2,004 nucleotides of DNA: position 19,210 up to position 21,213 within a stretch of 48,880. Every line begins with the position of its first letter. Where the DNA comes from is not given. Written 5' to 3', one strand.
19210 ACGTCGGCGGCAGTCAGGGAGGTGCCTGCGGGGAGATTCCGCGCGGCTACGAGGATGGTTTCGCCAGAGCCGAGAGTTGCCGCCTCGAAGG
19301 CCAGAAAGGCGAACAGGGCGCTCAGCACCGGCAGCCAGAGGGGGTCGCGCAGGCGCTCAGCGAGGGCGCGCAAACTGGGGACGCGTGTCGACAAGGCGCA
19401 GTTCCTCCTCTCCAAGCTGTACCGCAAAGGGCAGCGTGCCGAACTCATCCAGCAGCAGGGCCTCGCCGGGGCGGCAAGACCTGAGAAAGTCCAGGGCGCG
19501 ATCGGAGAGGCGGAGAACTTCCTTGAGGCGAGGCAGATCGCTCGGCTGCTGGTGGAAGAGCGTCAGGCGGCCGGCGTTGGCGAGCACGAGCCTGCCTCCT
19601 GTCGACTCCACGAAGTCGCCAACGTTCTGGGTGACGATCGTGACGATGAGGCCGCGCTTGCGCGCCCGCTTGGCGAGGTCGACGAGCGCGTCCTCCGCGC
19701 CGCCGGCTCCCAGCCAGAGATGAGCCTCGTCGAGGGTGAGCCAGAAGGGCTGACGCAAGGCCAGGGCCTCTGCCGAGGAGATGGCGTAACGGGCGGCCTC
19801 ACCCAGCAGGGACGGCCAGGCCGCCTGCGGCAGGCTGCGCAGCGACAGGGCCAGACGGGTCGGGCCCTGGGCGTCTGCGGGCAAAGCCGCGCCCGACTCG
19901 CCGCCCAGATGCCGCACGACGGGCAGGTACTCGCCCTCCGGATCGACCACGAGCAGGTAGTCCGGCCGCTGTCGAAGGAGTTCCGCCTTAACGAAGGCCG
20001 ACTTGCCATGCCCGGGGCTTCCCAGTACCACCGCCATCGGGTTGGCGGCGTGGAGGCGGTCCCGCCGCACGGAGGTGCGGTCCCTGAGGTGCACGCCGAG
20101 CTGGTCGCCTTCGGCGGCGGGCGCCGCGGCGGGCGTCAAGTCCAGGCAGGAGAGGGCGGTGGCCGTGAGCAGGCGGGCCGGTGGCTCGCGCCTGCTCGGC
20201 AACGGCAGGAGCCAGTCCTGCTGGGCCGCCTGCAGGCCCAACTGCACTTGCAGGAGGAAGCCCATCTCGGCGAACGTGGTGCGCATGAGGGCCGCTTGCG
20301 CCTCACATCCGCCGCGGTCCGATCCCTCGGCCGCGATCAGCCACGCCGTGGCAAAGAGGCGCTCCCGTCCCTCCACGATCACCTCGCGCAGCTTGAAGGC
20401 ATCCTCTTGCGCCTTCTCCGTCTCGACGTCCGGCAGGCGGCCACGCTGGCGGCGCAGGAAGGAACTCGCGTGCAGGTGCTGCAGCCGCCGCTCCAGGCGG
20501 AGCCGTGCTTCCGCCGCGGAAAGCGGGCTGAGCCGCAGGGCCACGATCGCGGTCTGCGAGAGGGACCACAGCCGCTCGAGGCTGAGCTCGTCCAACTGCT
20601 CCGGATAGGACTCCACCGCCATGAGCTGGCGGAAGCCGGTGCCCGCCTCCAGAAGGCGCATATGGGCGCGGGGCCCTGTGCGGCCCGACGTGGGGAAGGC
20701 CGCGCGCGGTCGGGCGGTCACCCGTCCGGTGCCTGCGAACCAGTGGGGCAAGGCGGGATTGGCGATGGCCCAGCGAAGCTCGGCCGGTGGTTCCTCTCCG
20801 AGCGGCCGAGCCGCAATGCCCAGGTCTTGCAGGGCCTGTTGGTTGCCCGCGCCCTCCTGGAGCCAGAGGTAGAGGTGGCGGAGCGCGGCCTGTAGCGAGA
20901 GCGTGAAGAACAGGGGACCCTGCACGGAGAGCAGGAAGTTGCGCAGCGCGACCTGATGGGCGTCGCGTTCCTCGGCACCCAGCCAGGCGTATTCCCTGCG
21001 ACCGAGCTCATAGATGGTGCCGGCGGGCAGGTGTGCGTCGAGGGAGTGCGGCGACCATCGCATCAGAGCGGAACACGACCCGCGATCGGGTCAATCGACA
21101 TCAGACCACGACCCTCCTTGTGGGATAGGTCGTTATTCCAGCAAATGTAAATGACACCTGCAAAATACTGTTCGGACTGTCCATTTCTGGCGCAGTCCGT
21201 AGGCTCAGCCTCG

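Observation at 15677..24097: Hybrid T4SS-like / Tad-like gene array with an SSB but no relaxase, coupling protein, hydrolase, Flp pilin or prepilin peptidase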

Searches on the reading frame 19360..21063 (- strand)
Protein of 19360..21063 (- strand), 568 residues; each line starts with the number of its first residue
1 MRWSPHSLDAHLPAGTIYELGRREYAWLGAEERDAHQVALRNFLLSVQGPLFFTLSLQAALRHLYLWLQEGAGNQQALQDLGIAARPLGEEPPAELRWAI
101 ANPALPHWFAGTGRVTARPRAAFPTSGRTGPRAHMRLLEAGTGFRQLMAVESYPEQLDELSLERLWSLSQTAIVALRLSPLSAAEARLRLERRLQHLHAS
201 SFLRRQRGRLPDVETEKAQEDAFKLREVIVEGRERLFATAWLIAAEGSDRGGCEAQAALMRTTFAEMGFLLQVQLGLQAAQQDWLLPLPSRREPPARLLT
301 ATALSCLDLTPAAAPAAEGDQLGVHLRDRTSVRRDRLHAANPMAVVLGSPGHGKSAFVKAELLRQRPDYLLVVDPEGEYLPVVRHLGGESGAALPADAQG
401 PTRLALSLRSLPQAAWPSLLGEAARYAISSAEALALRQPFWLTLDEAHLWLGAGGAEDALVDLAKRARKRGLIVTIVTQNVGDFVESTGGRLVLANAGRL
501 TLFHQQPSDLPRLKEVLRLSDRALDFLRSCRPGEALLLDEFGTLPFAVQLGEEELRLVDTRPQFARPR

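Call 8: search_protein_families(library=pfam, max_evalue=0.1, proteins=[window:19360-21063:-])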
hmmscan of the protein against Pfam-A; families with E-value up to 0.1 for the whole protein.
window:19360-21063:- (568 aa): 3 families
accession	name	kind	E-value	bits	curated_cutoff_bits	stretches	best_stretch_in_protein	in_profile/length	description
PF13439.12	Glyco_transf_4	-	0.013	15.9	28.5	1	454-518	2-69/170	Glycosyltransferase Family 4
PF17763.6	Asparaginase_C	-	0.035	14.5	34.6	0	451-488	32-69/114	Glutaminase/Asparaginase C-terminal domain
PF01935.23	DUF87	-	0.083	13.4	23.2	0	346-422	28-103/220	Helicase HerA, central domain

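Call 9: search_protein_families(library=ncbifam, max_evalue=0.1, proteins=[window:19360-21063:-])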
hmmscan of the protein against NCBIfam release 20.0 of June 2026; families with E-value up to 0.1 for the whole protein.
window:19360-21063:- (568 aa): 6 families
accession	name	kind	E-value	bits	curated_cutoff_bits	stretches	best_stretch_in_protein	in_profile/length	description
NF045971.1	conju_CD1110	equivalog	5.2e-38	130.8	325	2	440-553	628-741/752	VirB4-like conjugal transfer ATPase, CD1110 family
NF045975.1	VirB4_plasma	equivalog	5.9e-12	44.1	590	2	440-537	761-871/894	Mbov_0397 family ICE element conjugal transfer ATPase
TIGR00929.1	VirB4_CagE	subfamily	2e-09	36.3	643.1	1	434-530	630-727/792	VirB4 family type IV secretion/conjugal transfer ATPase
TIGR02746.1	TraC-F-type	equivalog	5.4e-06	24.6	567.05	1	438-515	640-719/800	type IV secretion system protein TraC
NF041017.1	DNA_import_CedB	equivalog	0.0014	17.3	700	0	442-500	476-533/590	DNA import protein CedB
NF042943.1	HerA_antiphage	equivalog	0.063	11.8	800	0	321-383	136-201/566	anti-phage-associated helicase HerA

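Call 12: find_homologous_proteins(query=window:19360-21063:-, max_evalue=0.00001)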
Query window:19360-21063:- (568 aa): 18 proteins with E <= 0.00001 among 8000 candidates.
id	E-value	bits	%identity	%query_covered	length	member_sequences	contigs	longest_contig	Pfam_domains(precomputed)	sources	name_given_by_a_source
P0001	0.0e+0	1207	97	100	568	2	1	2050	-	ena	-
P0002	0.0e+0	1085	88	100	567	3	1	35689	-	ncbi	-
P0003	6.7e-294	994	82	99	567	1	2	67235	-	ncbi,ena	-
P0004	2.5e-275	932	78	98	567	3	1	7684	-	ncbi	-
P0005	3.7e-272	922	77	98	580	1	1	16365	-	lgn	-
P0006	2.3e-271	919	76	98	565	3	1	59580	-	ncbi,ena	-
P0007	6.4e-266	901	76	98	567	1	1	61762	-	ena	-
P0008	5.0e-254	862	74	98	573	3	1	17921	-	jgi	-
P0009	9.9e-249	845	71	98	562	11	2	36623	-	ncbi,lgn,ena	-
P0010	6.3e-232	789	68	98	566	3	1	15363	-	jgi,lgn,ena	-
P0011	3.5e-199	681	61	97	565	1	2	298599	-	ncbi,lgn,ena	-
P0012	3.3e-195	668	61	97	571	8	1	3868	-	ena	-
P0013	2.3e-191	655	60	98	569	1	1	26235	-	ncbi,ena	-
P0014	4.5e-191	654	59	98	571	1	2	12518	PF13191.13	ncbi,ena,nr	ncbi:MAG: type IV secretory system conjugative DNA transfer family protein [Thermaerobacter sp.]|nr:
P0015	6.1e-156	538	52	98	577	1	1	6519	-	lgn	-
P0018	2.2e-151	523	50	99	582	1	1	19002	-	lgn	-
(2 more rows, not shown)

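Call 13: find_encoding_contigs(protein=P0011, flank=10000, max_places=2)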
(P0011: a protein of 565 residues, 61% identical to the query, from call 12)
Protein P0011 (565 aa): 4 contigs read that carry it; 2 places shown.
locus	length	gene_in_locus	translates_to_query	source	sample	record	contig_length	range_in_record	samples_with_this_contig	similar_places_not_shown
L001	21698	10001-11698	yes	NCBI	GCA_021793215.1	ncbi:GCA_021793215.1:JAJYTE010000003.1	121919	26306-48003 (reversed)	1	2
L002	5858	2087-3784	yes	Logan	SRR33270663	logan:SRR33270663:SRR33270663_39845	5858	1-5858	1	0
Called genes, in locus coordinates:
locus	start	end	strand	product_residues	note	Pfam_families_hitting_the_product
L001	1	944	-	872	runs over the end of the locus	PF18921:Cyanophycin_syn, PF02655:ATP-grasp_3 (faint), PF08443:RimK, PF13549:ATP-grasp_5 (faint), PF14397:ATPgrasp_ST (weak), PF02222:ATP-grasp (weak), PF08245:Mur_ligase_M, PF02875:Mur_ligase_C, +1 more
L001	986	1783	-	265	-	PF03575:Peptidase_S51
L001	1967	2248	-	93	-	PF06257:VEG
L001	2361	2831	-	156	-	PF04308:RNaseH_like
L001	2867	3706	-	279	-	PF00398:RrnaAD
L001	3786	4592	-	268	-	PF07501:G5, PF06725:3D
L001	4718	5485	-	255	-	PF01026:TatD_DNase, PF04909:Amidohydro_2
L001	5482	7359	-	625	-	PF00133:tRNA-synt_1, PF01406:tRNA-synt_1e (weak), PF09334:tRNA-synt_1g, PF00133:tRNA-synt_1, PF19303:Anticodon_3, PF01588:tRNA_bind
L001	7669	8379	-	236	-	PF01135:PCMT (weak), PF01596:Methyltransf_3, PF13578:Methyltransf_24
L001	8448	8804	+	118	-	PF00436:SSB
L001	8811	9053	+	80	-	PF04956:TrbC (weak), PF18895:T4SS_pilin (weak)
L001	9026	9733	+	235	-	-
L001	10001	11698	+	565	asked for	-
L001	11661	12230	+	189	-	-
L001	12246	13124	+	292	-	-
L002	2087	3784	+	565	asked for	-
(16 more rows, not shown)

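Call 14: find_encoding_contigs(protein=P0018, flank=10000, max_places=2)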
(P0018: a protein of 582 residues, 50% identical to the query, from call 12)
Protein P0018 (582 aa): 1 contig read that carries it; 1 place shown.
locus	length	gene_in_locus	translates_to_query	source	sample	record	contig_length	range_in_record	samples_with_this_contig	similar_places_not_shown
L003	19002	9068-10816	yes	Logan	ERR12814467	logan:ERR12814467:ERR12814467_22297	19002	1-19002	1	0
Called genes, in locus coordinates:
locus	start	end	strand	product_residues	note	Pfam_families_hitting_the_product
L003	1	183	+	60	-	?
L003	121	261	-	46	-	-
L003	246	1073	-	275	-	PF25852:DUF6242_C (faint), PF15902:Sortilin-Vps10 (faint), PF14870:PSII_BNR (faint)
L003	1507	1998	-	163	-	PF04542:Sigma70_r2, PF08281:Sigma70_r4_2, PF04545:Sigma70_r4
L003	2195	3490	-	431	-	PF05977:MFS_3, PF07690:MFS_1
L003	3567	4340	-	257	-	PF00440:TetR_N, PF16925:TetR_C_13 (faint), PF13977:TetR_C_6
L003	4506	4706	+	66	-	PF12844:HTH_19 (weak), PF01381:HTH_3, PF13443:HTH_26 (weak), PF13560:HTH_31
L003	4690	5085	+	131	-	PF09946:DUF2178 (faint)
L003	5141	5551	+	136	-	-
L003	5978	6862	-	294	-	-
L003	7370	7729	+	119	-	PF00436:SSB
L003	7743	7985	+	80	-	PF04956:TrbC, PF18895:T4SS_pilin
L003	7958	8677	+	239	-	-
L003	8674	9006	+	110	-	PF12666:PrgI (weak)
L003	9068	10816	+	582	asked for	-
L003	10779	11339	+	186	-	PF08666:SAF (weak)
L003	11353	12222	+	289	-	-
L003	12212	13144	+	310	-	PF00437:T2SSE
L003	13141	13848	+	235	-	-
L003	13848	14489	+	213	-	-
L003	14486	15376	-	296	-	PF11583:AurF (faint), PF11266:Ald_deCOase (weak)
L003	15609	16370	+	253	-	PF00005:ABC_tran, PF13304:AAA_21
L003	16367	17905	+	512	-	-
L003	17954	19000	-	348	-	?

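Call 16: find_related_loci(query=A1, collection=genome_contigs, flank=10000)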
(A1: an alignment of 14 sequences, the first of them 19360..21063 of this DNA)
Query A1 (568 aa) in genome_contigs; peptide patterns used: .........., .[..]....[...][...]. (x = any residue, [..] = any of these).
86 stretches matched a pattern; 13 encode a relative of the query (tblastn E <= 1e-3); 12 distinct loci.
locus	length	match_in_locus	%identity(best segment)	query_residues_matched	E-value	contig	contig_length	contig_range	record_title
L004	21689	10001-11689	88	1-564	0e+0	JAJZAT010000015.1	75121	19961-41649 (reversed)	MAG: Bacillota bacterium isolate HSP1.bin35 NODE_172_length_75121_cov_3.724645, whole genome shotgun sequence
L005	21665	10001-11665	82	6-560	0e+0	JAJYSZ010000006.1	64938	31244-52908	MAG: Bacillota bacterium isolate DX1.bin73 NODE_565_length_64938_cov_2.399330, whole genome shotgun sequence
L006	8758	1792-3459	78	13-568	0e+0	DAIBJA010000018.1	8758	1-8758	MAG TPA_asm: Clostridia bacterium isolate clean5020 k141_384830, whole genome shotgun sequence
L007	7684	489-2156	78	13-568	0e+0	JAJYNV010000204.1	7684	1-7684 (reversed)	MAG: Bacillota bacterium isolate DBS2-4.bin93 NODE_17426_length_7684_cov_1.28609, whole genome shotgun sequence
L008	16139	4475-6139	71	13-568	0e+0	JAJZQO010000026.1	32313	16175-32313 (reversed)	MAG: Bacillota bacterium isolate SKS1.bin49 NODE_2391_length_32313_cov_5.487013, whole genome shotgun sequence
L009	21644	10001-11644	61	14-566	0e+0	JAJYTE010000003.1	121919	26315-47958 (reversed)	MAG: Bacillota bacterium isolate DX1.bin88 NODE_141_length_121919_cov_4.879935, whole genome shotgun sequence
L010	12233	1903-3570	59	12-566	0e+0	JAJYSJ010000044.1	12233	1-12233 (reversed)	MAG: Bacillota bacterium isolate DX1.bin42 NODE_7860_length_12233_cov_3.390302, whole genome shotgun sequence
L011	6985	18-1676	61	15-566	0e+0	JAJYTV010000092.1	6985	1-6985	MAG: Bacillota bacterium isolate DX2.bin40 NODE_8673_length_6985_cov_1.756197, whole genome shotgun sequence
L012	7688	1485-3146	60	12-566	0e+0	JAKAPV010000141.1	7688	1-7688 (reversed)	MAG: Bacillota bacterium isolate YF1.bin87 NODE_12655_length_7688_cov_1.387383, whole genome shotgun sequence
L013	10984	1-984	100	241-568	0e+0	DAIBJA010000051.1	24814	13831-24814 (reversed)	MAG TPA_asm: Clostridia bacterium isolate clean5020 k141_346781, whole genome shotgun sequence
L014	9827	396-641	38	341-425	7e-7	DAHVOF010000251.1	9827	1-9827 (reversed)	MAG TPA_asm: Actinobacteria bacterium isolate clean582 k141_478898, whole genome shotgun sequence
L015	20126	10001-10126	50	341-380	2e-5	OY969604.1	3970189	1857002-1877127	MAG: uncultured Acidimicrobiaceae bacterium isolate MFD01633.bin.c.1 genome assembly, chromosome: 1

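Call 27: find_homologous_proteins(query=A1, max_evalue=0.001)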
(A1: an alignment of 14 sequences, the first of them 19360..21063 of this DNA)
Query A1 (14 sequences) (568 aa, profile of the alignment): 20 proteins with E <= 0.001 among 8000 candidates.
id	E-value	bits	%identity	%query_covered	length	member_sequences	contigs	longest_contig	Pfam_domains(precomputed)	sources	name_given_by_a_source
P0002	2.9e-298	1008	88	100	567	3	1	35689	-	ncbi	-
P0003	3.4e-298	1008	82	99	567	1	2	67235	-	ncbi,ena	-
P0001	6.0e-296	1000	97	100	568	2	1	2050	-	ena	-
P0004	5.2e-294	994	78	98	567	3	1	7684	-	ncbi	-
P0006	3.0e-292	988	76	98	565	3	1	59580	-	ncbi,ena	-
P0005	1.9e-290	982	77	98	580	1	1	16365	-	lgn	-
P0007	3.2e-287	972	76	98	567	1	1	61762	-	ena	-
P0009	1.2e-284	963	71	98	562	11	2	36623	-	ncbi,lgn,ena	-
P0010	7.5e-282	954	68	98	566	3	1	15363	-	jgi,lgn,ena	-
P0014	3.6e-280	948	59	98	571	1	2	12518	PF13191.13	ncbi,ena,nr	ncbi:MAG: type IV secretory system conjugative DNA transfer family protein [Thermaerobacter sp.]|nr:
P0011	8.0e-279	944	61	97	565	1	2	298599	-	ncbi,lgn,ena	-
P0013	6.5e-277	938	60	98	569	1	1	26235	-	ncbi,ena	-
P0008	1.9e-275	933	74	98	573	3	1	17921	-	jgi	-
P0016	2.4e-275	932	51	98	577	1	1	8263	-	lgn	-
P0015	1.3e-274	930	52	98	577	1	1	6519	-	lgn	-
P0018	4.2e-270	915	50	99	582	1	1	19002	-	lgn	-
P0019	6.4e-7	46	37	9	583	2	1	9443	PF12846.14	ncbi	-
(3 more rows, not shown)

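Call 29: search_solved_structures(query=A1, max_evalue=0.01, show_alignments=1)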
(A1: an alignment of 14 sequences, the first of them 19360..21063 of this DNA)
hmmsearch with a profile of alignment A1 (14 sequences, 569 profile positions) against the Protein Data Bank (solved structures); distinct sequences matched with E-value up to 0.01: 2.
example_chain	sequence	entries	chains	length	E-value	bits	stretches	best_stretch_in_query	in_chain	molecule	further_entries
4ag5_A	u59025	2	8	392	6.8e-19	70.8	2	409-557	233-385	TYPE IV SECRETORY PATHWAY VIRB4 COMPONENTS-LIKE PROTEIN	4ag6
8wiv_A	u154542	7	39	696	0.00066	21.3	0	436-549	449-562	Helicase HerA central domain-containing protein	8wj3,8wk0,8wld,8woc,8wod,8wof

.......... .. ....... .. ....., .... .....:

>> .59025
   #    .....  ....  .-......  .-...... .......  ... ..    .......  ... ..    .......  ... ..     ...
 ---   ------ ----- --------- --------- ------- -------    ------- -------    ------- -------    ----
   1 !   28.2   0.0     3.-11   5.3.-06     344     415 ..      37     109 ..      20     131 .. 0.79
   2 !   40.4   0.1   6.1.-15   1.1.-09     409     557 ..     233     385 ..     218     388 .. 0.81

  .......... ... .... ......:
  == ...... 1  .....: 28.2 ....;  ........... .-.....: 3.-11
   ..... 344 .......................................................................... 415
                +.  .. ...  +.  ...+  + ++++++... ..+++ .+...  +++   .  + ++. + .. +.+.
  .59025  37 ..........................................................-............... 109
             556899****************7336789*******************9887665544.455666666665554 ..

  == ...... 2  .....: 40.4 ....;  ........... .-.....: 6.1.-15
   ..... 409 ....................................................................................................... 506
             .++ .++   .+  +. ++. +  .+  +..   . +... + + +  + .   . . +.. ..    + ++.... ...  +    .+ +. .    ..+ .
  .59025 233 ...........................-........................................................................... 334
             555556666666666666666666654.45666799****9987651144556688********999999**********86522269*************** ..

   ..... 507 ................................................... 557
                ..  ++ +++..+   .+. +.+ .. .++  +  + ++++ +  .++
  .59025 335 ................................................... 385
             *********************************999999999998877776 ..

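Call 40: search_protein_representatives(alignment_id=A1)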
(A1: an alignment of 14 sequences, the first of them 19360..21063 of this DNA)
Query: 14 sequences, 569 profile positions. Proteins with E-value up to 0.001 (for the whole library): 4247; up to 1e-10: 1641; up to 1e-30: 115. The best 150 are listed.
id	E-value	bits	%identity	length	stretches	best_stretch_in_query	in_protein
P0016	7.7e-276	932.4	-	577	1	1-568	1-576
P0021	2.4e-63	230.8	-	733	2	138-396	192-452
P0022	1.1e-57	212.1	-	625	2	436-564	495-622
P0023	2.7e-56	207.5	-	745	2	139-397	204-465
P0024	1.5e-55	205.0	-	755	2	421-564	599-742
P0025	1.0e-54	202.3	-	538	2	442-562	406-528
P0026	1.3e-54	202.0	-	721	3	405-561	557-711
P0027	4.1e-54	200.3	-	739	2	125-392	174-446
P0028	2.9e-51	190.9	-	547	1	130-564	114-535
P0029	5.1e-51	190.1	-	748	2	148-393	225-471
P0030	1.7e-50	188.4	-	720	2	139-401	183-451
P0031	1.7e-49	185.1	-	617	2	403-567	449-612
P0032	3.3e-49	184.1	-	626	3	436-567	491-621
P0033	8.3e-47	176.2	-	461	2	222-392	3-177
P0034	2.0e-45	171.6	-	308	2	441-565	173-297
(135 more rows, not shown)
